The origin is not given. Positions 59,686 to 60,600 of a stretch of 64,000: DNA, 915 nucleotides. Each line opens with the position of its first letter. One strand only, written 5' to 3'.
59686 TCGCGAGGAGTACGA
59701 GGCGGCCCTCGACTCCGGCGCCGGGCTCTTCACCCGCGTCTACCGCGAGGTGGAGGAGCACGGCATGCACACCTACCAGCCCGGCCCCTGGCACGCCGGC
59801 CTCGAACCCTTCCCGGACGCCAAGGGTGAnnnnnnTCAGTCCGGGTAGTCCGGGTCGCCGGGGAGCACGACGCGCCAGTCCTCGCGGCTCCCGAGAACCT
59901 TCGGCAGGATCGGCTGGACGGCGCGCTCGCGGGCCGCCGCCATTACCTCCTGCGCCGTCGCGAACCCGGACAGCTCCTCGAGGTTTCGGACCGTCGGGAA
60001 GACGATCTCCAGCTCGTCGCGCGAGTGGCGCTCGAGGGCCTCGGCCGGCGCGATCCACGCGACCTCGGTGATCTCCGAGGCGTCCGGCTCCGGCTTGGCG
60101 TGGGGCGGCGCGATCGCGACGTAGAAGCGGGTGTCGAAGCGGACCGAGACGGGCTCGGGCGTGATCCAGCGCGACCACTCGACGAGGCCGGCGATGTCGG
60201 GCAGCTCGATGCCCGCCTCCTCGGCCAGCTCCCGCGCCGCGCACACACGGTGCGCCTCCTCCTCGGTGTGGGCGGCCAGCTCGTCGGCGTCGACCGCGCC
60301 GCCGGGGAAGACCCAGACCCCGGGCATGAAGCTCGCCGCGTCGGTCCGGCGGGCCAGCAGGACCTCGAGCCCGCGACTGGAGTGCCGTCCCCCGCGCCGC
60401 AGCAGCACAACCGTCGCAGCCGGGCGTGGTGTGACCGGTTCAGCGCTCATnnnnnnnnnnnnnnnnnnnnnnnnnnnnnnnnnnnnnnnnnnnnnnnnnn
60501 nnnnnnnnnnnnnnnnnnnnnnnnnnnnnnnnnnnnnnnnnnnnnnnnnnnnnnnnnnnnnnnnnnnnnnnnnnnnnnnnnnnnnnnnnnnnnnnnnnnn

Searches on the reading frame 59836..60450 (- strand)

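Call 17: search_protein_families(library=pfam, proteins=[window:59836-60450:-], max_evalue=0.001)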
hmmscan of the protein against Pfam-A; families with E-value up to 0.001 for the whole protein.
window:59836-60450:- (204 aa): 1 family
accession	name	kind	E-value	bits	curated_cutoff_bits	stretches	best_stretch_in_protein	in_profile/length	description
PF00293.34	NUDIX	-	4.6e-17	62.7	21.1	1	8-143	2-124/134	NUDIX domain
